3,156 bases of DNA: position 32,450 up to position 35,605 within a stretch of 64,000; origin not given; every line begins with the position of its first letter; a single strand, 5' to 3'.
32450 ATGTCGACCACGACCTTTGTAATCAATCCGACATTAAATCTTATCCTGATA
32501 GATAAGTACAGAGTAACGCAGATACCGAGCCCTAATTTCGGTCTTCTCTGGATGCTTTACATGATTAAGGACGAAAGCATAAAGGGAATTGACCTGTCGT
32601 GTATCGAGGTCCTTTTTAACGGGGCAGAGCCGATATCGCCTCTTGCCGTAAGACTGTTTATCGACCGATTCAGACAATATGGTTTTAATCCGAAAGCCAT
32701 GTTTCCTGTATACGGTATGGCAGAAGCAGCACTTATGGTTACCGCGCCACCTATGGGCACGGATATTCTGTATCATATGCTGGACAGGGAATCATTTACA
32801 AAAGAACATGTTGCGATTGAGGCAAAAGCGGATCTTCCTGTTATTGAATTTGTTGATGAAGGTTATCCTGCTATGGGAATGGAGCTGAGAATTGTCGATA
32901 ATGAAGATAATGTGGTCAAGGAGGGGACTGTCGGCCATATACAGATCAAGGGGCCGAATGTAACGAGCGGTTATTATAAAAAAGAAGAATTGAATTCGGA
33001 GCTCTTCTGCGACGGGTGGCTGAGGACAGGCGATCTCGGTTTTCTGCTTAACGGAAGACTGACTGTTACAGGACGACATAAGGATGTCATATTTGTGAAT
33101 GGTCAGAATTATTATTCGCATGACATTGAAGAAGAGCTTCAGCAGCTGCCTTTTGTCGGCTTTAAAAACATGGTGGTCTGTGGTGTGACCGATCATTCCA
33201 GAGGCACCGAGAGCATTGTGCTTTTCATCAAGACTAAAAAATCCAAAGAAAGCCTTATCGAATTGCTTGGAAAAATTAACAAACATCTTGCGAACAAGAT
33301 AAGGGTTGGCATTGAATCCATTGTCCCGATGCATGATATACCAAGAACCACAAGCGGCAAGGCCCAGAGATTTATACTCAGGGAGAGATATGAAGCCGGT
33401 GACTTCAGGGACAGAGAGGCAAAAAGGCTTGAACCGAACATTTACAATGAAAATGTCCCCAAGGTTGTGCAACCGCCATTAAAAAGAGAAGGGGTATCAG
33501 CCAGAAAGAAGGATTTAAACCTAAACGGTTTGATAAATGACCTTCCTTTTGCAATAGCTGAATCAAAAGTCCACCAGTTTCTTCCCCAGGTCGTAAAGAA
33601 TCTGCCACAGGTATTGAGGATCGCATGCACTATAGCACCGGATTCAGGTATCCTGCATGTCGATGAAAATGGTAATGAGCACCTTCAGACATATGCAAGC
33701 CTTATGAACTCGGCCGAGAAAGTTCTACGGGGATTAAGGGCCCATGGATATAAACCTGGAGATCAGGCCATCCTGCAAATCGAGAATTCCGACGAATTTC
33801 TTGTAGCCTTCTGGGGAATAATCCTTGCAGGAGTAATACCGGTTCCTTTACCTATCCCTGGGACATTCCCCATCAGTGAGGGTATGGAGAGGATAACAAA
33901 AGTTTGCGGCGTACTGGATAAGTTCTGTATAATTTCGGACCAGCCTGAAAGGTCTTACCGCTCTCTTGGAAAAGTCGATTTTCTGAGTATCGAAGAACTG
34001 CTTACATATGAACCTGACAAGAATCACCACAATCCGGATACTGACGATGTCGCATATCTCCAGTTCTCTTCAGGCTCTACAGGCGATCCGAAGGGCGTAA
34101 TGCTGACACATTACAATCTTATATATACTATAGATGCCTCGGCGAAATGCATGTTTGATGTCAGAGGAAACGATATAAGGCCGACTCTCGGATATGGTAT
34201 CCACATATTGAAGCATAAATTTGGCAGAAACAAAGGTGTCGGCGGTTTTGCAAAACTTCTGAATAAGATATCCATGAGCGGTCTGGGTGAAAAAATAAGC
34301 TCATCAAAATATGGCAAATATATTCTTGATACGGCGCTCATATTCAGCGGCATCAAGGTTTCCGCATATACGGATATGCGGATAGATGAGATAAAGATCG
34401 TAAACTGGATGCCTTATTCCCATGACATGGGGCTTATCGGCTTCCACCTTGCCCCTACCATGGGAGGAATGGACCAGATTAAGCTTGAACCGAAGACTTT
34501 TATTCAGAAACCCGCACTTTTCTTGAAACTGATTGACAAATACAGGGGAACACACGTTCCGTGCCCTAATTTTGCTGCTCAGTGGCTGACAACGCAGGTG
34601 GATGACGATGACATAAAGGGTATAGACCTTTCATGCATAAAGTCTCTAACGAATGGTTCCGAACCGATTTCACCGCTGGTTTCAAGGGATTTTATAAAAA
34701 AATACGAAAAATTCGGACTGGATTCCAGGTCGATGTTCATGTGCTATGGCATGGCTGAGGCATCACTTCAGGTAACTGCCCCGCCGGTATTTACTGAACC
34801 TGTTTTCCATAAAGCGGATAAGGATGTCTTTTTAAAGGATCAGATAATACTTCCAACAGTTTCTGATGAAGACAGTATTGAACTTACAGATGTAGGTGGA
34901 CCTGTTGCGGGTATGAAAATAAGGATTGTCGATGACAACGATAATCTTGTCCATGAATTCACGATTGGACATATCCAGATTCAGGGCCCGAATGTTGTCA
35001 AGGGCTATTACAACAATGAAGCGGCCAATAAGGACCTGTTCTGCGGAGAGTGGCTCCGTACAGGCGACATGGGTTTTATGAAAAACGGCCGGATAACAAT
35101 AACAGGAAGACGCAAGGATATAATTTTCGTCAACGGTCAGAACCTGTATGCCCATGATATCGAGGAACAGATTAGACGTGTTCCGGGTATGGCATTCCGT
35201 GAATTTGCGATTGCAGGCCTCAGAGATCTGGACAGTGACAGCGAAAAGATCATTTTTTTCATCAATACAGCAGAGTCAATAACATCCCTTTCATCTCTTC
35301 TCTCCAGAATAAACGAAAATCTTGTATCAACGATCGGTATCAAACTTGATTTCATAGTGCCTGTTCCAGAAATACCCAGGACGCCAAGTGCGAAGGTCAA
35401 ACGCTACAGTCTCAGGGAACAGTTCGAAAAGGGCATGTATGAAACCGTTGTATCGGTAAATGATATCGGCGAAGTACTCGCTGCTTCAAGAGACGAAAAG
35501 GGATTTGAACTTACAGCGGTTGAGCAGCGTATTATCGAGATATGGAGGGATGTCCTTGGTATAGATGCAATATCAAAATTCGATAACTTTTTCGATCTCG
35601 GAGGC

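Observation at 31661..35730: Tandem FAAL-FAAL didomain with a single downstream ACP; the second FAAL carries a roughly 70-aa insertion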

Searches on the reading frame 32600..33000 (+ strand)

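Call 81: search_solved_structures(query=window:32600-33000:+, max_evalue=0.001, show_alignments=5)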
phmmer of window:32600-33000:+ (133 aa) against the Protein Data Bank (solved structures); distinct sequences matched with E-value up to 0.001: 22.
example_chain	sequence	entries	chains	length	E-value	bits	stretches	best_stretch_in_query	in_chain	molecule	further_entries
5d6n_A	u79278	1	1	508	2.3e-15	60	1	3-130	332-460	Acyl-CoA synthase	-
5ey9_A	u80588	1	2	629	2.5e-15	59.9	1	4-131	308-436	Long-chain-fatty-acid--AMP ligase FadD32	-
5d6j_A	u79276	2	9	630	3.3e-15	59.5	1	3-130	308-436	Acyl-CoA synthase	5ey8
5icr_A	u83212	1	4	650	3.5e-15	59.5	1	3-130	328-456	Acyl-CoA synthase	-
5hm3_A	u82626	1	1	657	4.8e-15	59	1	4-131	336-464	Long-chain-fatty-acid--AMP ligase FadD32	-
7wua_A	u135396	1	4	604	2.2e-14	56.8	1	2-130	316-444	Acyl-CoA synthase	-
3pbk_A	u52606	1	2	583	8.6e-14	54.9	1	2-127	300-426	Fatty Acyl-Adenylate Ligase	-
6ulx_A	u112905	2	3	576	4.3e-12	49.4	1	4-132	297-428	Amino acid adenylation domain-containing protein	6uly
3kxw_A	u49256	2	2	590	7.3e-12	48.7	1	5-130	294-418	Saframycin Mx1 synthetase B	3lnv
6ulw_A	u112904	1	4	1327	1.2e-11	48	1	4-132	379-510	Amino acid adenylation domain-containing protein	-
4r0m_B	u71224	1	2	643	2.6e-11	46.9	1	83-132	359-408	McyG protein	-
7r7f_A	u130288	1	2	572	1.7e-09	41.1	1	1-131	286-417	Polyketide synthase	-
7r7g_A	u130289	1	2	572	1.7e-09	41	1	1-131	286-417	Polyketide synthase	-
7r7e_A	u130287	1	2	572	3e-09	40.3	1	1-131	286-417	Polyketide synthase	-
3e53_A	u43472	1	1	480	4.1e-09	39.8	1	4-130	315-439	FATTY-ACID-CoA LIGASE FADD28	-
3g7s_A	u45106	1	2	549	1.7e-06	31.4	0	85-132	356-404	Long-chain-fatty-acid--CoA ligase (FadD-1)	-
1ult_A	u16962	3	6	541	0.00069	22.9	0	65-131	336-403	long chain fatty acid-CoA ligase | long-chain-fatty-acid-CoA synthetase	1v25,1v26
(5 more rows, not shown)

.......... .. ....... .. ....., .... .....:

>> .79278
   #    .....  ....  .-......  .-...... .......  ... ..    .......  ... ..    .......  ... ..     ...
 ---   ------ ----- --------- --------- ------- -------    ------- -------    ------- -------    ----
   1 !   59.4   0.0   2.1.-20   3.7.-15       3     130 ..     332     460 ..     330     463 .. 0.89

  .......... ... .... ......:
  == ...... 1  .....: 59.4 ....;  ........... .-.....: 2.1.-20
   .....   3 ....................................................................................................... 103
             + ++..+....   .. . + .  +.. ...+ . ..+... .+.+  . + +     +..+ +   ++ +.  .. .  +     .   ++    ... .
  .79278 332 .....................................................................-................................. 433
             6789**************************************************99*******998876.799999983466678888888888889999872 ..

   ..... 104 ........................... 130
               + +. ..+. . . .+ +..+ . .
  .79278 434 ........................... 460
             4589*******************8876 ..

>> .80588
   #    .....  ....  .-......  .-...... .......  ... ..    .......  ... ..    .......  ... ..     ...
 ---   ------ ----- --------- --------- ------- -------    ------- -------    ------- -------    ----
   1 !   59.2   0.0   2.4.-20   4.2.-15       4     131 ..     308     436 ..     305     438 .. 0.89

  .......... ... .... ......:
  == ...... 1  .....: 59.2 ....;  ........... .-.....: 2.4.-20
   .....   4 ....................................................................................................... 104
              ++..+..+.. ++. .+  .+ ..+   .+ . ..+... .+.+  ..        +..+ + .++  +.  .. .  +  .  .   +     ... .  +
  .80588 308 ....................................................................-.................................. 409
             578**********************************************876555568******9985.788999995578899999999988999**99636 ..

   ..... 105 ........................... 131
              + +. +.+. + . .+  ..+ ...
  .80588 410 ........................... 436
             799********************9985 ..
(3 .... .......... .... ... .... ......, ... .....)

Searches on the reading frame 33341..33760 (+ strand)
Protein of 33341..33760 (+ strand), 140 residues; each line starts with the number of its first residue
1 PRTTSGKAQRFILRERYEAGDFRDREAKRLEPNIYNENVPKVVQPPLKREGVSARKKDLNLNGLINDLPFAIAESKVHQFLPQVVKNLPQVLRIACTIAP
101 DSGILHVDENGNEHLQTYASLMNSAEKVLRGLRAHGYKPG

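Call 70: search_protein_families(library=pfam, proteins=[window:33341-33760:+], max_evalue=10)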
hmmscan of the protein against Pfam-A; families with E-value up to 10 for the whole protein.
window:33341-33760:+ (140 aa): 0 families

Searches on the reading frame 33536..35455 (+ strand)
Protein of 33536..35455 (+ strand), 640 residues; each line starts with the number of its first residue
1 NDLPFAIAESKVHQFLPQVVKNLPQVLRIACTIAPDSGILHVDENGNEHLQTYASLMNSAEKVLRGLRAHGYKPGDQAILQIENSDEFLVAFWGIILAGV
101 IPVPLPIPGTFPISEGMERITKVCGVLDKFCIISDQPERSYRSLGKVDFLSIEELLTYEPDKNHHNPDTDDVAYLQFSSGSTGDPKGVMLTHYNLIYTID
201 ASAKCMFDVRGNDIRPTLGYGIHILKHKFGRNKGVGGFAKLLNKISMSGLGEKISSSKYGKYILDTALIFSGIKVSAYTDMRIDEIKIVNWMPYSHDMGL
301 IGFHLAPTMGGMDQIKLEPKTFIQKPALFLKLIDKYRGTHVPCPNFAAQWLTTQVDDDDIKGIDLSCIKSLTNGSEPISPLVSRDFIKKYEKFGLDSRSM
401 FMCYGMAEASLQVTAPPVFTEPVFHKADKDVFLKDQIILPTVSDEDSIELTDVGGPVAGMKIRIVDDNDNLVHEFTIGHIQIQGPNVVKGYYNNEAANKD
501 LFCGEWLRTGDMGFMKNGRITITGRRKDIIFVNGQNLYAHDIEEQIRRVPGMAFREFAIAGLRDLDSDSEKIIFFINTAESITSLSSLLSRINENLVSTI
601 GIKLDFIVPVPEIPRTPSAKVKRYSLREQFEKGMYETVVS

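Call 28: find_related_loci(query=A1, collection=genome_contigs, flank=10000)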
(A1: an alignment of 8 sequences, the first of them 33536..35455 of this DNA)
Query A1 (640 aa) in genome_contigs; peptide patterns used: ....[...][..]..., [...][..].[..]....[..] (x = any residue, [..] = any of these).
600 stretches matched a pattern (row limit reached: there are more); 524 encode a relative of the query (tblastn E <= 1e-3); the best 80 are kept; 80 distinct loci.
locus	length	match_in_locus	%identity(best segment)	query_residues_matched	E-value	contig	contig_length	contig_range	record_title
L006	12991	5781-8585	56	3-635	0e+0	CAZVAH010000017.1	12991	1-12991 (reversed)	MAG TPA_asm: uncultured Bacteriovoracaceae bacterium isolate SRP068000_co4_477 genome assembly, contig: NODE_6566_length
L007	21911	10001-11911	92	4-640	0e+0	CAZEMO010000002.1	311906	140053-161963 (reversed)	MAG TPA_asm: uncultured Bacteriovoracaceae bacterium isolate SRP220891_co2_140 genome assembly, contig: NODE_18_length_3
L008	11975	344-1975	39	32-638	2e-78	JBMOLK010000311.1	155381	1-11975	MAG: Bacillota bacterium isolate Betzabe_MAG022 MAG022_311, whole genome shotgun sequence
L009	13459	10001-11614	38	38-639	4e-78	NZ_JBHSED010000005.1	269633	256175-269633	Cohnella boryungensis strain CCUG 59598 velvet_auto_127_5, whole genome shotgun sequence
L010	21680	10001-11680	36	20-640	2e-72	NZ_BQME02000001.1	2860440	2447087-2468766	Paenibacillus sp. L3-i20 sequence1, whole genome shotgun sequence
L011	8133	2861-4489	37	34-638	7e-72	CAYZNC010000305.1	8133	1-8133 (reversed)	MAG TPA_asm: uncultured Bacteroidales bacterium isolate binchicken_co50_368 genome assembly, contig: NODE_11813_length_8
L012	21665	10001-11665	27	26-639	1e-68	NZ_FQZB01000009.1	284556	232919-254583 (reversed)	Clostridium cavendishii DSM 21758, whole genome shotgun sequence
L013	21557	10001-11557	34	52-633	1e-66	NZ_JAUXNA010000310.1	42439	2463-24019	MAG: Polaromonas sp. isolate C1_concoct.bin.30_sub C1_k141_81961, whole genome shotgun sequence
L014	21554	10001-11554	34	52-633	1e-65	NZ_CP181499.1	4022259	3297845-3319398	Methylocystis sp. JAN1 chromosome, complete genome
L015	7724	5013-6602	34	40-633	9e-66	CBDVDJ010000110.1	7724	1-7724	MAG TPA_asm: uncultured bacterium isolate SRR21487738_concoct_129 genome assembly, contig: ERZ25083882.4002, whole genom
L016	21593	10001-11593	35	38-640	3e-65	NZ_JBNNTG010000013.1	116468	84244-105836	Peribacillus sp. NPDC096540 NPDC096540_226_F2.ctg-0013, whole genome shotgun sequence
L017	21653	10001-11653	34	21-635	9e-65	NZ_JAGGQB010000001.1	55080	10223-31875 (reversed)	Bacillus sp. ISL-51 ISL51_2, whole genome shotgun sequence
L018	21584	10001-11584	33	43-633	2e-63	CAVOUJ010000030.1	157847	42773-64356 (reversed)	MAG: uncultured beta proteobacterium isolate MFD10007.bin.2.158 genome assembly, contig: contig_46874, whole genome shot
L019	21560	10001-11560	33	52-634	1e-63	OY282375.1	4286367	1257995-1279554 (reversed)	MAG: uncultured Candidatus Entotheonella sp. genome assembly, chromosome: 1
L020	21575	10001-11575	34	47-634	2e-63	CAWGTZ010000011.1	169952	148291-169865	MAG: uncultured Alphaproteobacteria bacterium isolate MFD09779.bin.1.252 genome assembly, contig: contig_65920, whole ge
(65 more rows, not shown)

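Call 51: predict_structure(alignment_id=A2)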
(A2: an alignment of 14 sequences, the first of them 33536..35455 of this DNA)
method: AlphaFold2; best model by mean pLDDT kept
length: 640 residues; sequences in the alignment: 14
mean_pLDDT: 85.0   pTM: 0.83
mean pLDDT of the five models: 85.0, 82.4, 81.0, 79.1, 74.5
residues with pLDDT >= 90: 237; 70-90: 349; 50-70: 48; < 50: 6
segments of 3 or more residues with pLDDT < 50: none
pLDDT, mean of each block of 10 residues (from residue 1): 80 75 91 90 91 97 97 96 93 97 82 64 89 91 87 96 92 81 72 90 72 73 72 68 86 87 88 79 86 87 88 90 92 95 87 93 93 74 91 92 81 82 83 77 78 87 93 92 91 86 89 90 78 72 81 82 76 89 91 87 90 61 76 85
secondary structure, 60 per line:
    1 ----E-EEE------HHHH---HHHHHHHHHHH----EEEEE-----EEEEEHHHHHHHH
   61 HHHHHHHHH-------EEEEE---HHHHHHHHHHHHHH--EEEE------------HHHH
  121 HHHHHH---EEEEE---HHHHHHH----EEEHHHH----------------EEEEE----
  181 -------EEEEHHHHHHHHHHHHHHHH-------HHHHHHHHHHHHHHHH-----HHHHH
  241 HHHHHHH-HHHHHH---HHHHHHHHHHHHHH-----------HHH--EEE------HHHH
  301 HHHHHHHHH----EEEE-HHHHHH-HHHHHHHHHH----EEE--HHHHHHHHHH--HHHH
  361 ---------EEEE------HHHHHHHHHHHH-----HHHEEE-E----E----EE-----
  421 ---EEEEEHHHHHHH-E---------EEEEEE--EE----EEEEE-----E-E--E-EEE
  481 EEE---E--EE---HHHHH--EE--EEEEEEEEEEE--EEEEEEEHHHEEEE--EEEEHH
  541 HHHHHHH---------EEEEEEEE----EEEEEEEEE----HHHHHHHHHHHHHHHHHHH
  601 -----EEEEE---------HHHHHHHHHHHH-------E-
elements in order: E7-9 H16-19 H23-33 E38-42 E48-52 H53-69 E77-81 H85-98 E101-104 H117-126 E130-134 H138-144 E149-151 H152-155 E172-176 E188-191 H192-207 H215-230 H236-247 H249-254 H258-271 E288-290 H297-309 E314-317 H319-324 H326-335 E340-342 H345-354 H357-360 E370-373 H380-391 E400-402 E424-428 H429-435 E447-452 E461-465 E478-483 H495-499 E506-516 E519-525 E529-532 E535-538 H539-547 E557-564 E569-577 H582-600 E606-610 H620-631

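Call 53: fold_search(model_id=the predicted structure, library=pdb)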
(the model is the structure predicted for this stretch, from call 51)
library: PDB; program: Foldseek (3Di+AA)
matches with E <= 10: 1721; with E <= 0.001: 647
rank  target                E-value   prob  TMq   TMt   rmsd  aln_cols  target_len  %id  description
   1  6ulw_A                3.6e-49  1.00  0.73  0.41   5.4       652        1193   25  Adenylation, ketoreductase, and pseudo Asub multidomain structure of a keto acid-selecting NRPS module (released 2020-02-19)
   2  6ulw_C                4.0e-49  1.00  0.72  0.40   5.2       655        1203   25  Adenylation, ketoreductase, and pseudo Asub multidomain structure of a keto acid-selecting NRPS module (released 2020-02-19)
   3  6ulx                  6.3e-49  1.00  0.68  0.78   6.9       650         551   24  Adenylation domain of a keto acid-selecting NRPS module bound to keto acyl adenylate space group P43212 (released 2020-02-19)
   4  6ulw_B                1.2e-48  1.00  0.73  0.40   5.3       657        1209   26  Adenylation, ketoreductase, and pseudo Asub multidomain structure of a keto acid-selecting NRPS module (released 2020-02-19)
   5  4r0m_A                2.0e-48  1.00  0.70  0.70   5.5       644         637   25  Structure of McyG A-PCP complexed with phenylalanyl-adenylate (released 2015-04-15)
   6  4r0m_B                4.2e-48  1.00  0.68  0.78   5.9       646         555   25  Structure of McyG A-PCP complexed with phenylalanyl-adenylate (released 2015-04-15)
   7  3kxw                  5.5e-48  1.00  0.63  0.70  10.4       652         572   23  The crystal structure of fatty acid AMP ligase from Legionella pneumophila (released 2010-03-16)
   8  3pbk_A                1.6e-47  1.00  0.72  0.83   5.4       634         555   24  Structural and Functional Studies of Fatty Acyl-Adenylate Ligases from E. coli and L. pneumophila (released 2010-12-22)
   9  6ulw_D                1.7e-47  1.00  0.72  0.41   5.3       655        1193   25  Adenylation, ketoreductase, and pseudo Asub multidomain structure of a keto acid-selecting NRPS module (released 2020-02-19)
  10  3pbk_B                2.1e-47  1.00  0.72  0.83   5.4       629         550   24  Structural and Functional Studies of Fatty Acyl-Adenylate Ligases from E. coli and L. pneumophila (released 2010-12-22)
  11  6uly_B                4.3e-47  1.00  0.68  0.81   5.6       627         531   24  Adenylation domain of a keto acid-selecting NRPS module bound to keto acyl adenylate space group P212121 (released 2020-02-19)
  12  6uly_A                1.1e-46  1.00  0.70  0.82   5.7       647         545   23  Adenylation domain of a keto acid-selecting NRPS module bound to keto acyl adenylate space group P212121 (released 2020-02-19)
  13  7r7e_A                1.9e-46  1.00  0.74  0.83   4.2       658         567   23  Synechococcus Olefin Synthase FAAL domain in complex with AMP and pyrophosphate (released 2022-07-06)
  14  7r7f_A                2.4e-46  1.00  0.73  0.81   5.4       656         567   24  Synechococcus Olefin Synthase FAAL domain R336A in complex with stearoyl adenylate and pyrophosphate (released 2022-07-06)
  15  3lnv                  1.1e-45  1.00  0.64  0.72  10.3       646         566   23  The crystal structure of fatty acyl-adenylate ligase from L. pneumophila in complex with acyl adenylate and pyrophosphat (released 2010-04-07)
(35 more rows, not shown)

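Call 80: search_protein_families(library=ncbifam, proteins=[window:33536-35455:+], max_evalue=1e-60)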
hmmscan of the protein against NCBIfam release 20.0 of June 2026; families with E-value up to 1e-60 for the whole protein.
window:33536-35455:+ (640 aa): 3 families
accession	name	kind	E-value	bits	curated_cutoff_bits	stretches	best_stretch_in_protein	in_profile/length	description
NF006624.1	PRK09192.1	subfamily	1.6e-87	294.3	600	1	287-636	215-566/567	fatty acyl-AMP ligase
NF005850.0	PRK07768.1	subfamily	4.3e-87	292.6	572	1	280-631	189-544/545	long-chain-fatty-acid--CoA ligase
NF004509.1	PRK05850.1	subfamily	8.8e-70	235.6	775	0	282-635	206-573/578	fatty-acid--AMP ligase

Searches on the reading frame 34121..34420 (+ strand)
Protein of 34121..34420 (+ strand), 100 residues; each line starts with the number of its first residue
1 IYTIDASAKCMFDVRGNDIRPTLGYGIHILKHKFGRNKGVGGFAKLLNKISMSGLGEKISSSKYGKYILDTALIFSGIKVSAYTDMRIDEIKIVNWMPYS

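Call 70: search_protein_families(library=pfam, proteins=[window:34139-34396:+], max_evalue=10)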
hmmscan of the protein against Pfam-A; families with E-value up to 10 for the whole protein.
window:34139-34396:+ (86 aa): 1 family
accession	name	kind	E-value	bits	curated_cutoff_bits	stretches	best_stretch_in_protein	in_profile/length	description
PF20329.3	DUF6624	-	0.2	11.5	27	1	22-85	89-152/173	Family of unknown function (DUF6624)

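Call 72: find_homologous_proteins(query=window:34121-34420:+, max_evalue=0.01)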
Query window:34121-34420:+: 1 candidates shared short words with the query, none scored E <= 0.01.
